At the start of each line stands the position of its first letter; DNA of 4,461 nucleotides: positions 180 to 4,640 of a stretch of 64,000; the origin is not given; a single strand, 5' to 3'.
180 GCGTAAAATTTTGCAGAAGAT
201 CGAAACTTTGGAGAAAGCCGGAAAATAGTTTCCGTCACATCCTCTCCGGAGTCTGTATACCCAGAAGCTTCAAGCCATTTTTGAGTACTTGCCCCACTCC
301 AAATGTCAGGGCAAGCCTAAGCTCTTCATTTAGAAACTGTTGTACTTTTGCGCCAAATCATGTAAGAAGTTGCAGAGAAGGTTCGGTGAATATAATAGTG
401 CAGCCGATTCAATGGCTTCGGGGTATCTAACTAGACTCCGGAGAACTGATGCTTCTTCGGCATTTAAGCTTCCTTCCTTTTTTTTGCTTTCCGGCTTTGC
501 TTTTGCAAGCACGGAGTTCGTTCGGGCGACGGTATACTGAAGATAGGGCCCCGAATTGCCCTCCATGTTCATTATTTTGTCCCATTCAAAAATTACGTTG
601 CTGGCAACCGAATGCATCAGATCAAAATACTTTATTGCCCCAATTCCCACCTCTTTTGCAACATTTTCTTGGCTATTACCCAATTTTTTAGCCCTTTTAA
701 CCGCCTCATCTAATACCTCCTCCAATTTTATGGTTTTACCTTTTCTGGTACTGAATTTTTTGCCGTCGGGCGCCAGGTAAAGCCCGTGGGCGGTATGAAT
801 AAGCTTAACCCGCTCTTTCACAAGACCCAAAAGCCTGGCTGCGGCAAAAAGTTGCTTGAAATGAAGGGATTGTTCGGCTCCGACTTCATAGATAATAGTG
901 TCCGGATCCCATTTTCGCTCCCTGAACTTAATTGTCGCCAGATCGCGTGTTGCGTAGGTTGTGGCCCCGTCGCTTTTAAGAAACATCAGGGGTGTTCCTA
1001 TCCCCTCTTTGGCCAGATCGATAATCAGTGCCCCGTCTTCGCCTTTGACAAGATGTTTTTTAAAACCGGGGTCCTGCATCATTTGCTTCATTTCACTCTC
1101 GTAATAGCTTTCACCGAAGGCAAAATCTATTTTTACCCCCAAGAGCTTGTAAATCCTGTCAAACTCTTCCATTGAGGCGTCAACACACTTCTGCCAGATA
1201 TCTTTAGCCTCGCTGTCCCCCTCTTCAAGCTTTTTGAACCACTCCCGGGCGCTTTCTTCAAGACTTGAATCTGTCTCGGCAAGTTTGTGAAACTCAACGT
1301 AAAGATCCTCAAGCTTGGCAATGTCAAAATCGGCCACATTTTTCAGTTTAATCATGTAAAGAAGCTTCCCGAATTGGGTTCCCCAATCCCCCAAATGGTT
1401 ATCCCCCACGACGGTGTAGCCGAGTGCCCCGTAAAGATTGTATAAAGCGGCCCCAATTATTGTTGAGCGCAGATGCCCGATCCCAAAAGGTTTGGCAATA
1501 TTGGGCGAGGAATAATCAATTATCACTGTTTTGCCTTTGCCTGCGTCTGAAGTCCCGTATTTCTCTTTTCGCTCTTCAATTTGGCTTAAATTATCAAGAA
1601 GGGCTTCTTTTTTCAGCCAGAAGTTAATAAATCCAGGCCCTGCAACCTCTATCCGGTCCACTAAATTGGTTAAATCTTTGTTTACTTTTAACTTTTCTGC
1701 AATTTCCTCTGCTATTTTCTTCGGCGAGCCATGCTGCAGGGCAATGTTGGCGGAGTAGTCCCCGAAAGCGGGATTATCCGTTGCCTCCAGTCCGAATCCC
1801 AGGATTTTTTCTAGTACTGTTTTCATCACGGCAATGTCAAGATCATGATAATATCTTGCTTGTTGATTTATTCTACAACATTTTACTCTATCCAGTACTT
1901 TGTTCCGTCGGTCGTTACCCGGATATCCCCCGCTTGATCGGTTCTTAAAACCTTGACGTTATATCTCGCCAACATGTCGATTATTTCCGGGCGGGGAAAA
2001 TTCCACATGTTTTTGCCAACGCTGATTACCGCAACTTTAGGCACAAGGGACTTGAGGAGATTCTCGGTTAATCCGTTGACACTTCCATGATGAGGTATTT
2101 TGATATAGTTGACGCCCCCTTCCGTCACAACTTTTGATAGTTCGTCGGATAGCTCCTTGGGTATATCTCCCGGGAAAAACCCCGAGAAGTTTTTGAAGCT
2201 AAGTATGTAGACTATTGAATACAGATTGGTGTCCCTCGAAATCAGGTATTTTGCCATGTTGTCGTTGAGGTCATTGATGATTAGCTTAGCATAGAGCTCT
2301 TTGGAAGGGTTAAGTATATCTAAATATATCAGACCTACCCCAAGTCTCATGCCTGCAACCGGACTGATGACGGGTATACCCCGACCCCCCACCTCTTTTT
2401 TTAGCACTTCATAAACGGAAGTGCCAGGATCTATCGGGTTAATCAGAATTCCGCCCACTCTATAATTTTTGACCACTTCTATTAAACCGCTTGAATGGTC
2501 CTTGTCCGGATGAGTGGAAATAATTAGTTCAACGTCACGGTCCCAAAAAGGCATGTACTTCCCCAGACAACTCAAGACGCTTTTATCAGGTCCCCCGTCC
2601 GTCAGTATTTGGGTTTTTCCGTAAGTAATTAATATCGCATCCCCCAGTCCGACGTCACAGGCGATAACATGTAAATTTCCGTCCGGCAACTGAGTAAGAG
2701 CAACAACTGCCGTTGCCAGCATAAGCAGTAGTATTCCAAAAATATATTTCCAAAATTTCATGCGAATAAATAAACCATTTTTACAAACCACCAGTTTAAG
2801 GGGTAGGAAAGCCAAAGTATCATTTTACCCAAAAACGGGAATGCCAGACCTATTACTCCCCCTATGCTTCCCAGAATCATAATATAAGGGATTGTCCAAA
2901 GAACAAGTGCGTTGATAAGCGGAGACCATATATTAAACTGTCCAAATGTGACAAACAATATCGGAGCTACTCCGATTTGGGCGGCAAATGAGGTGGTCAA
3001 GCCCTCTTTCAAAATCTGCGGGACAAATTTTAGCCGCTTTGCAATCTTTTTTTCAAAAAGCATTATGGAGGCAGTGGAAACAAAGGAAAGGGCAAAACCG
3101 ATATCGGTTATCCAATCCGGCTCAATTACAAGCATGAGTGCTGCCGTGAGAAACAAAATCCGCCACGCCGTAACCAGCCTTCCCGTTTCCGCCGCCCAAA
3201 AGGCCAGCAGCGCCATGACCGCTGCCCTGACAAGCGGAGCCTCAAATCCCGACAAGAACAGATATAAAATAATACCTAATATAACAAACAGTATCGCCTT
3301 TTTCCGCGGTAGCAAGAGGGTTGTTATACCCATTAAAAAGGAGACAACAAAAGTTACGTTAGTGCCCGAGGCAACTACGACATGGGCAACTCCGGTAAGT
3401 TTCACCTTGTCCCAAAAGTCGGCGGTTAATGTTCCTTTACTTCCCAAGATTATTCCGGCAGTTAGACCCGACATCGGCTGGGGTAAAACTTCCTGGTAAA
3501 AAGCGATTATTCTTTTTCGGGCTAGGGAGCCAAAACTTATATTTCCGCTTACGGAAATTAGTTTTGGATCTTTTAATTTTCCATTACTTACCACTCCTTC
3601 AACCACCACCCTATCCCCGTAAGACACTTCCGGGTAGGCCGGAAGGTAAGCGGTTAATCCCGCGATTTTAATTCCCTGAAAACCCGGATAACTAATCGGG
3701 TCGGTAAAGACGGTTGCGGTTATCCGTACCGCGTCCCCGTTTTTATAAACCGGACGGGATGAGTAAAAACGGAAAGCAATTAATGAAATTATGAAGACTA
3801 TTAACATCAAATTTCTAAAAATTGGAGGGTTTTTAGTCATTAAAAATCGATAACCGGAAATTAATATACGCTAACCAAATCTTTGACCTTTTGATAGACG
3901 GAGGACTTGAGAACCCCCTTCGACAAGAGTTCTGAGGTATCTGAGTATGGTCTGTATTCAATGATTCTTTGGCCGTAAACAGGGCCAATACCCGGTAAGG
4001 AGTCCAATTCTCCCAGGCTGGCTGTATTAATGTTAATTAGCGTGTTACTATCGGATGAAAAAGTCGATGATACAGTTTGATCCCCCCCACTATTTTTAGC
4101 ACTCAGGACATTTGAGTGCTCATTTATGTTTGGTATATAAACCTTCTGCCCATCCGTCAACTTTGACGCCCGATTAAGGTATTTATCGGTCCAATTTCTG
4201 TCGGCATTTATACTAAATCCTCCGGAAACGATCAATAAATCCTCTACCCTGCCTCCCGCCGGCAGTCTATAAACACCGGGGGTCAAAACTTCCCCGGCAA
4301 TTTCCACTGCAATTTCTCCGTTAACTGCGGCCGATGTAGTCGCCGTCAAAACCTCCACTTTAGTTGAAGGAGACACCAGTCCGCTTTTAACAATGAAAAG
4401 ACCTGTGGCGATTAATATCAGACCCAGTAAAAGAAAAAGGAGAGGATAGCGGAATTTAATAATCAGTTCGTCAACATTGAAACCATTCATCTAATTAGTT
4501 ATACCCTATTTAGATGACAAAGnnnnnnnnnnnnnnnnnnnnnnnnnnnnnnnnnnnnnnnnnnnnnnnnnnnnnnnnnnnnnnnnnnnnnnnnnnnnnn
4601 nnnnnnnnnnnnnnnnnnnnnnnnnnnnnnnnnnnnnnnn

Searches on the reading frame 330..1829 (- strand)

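Call 55: search_protein_families(library=pfam, proteins=[window:330-1829:-], max_evalue=0.001)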
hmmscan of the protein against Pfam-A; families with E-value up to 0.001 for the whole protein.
window:330-1829:- (499 aa): 3 families
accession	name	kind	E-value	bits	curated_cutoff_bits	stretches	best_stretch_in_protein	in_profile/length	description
PF00750.26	tRNA-synt_1d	-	6e-88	295.6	23.3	1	82-416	3-349/349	tRNA synthetases class I (R), catalytic domain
PF03485.21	Arg_tRNA_synt_N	-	4.3e-13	50.1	21.5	1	14-71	26-84/85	Arginyl tRNA synthetase N terminal domain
PF05746.21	DALR_1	-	2.5e-12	47.3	22.3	1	430-499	1-74/117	DALR anticodon binding domain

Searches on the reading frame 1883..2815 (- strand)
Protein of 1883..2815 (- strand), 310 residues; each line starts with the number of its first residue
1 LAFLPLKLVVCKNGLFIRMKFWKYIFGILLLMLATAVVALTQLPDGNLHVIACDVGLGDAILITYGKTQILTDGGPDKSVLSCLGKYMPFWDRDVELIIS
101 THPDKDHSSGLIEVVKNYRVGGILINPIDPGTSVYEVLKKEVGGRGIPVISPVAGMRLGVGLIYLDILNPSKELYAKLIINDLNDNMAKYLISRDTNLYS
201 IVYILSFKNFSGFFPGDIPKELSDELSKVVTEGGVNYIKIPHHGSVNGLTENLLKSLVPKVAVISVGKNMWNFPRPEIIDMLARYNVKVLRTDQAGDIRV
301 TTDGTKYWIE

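Call 55: search_protein_families(library=pfam, proteins=[window:1883-2815:-], max_evalue=0.001)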
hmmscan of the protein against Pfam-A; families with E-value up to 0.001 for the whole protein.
window:1883-2815:- (310 aa): 1 family
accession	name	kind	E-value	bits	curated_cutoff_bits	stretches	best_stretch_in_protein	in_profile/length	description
PF00753.33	Lactamase_B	-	0.00032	21.1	22.7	0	55-129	3-78/196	Metallo-beta-lactamase superfamily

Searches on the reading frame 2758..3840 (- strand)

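Call 55: search_protein_families(library=pfam, proteins=[window:2758-3840:-], max_evalue=0.001)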
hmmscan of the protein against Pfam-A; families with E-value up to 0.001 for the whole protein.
window:2758-3840:- (360 aa): 1 family
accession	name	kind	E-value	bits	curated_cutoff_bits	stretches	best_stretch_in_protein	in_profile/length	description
PF03772.21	Competence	-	1.3e-47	162.8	23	1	130-359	1-235/270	Competence protein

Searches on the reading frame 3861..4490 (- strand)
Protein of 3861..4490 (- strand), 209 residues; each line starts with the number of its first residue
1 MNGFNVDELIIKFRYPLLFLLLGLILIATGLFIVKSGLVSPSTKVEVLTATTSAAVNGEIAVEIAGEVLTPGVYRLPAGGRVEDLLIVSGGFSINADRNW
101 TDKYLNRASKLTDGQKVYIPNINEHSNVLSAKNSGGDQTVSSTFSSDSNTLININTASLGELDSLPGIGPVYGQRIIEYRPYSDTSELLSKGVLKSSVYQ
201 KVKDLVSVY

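Call 55: search_protein_families(library=pfam, proteins=[window:3861-4490:-], max_evalue=0.001)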
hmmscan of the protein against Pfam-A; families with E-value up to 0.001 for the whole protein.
window:3861-4490:- (209 aa): 3 families
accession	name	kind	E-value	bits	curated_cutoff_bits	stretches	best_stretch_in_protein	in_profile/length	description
PF12836.13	HHH_3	-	1e-11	45.2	27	1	149-206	3-64/65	Helix-hairpin-helix motif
PF10531.15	SLBB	-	6.2e-08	32.8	27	1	62-98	2-38/55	SLBB domain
PF00633.29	HHH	-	0.00017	21.7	24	1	151-179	2-30/30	Helix-hairpin-helix motif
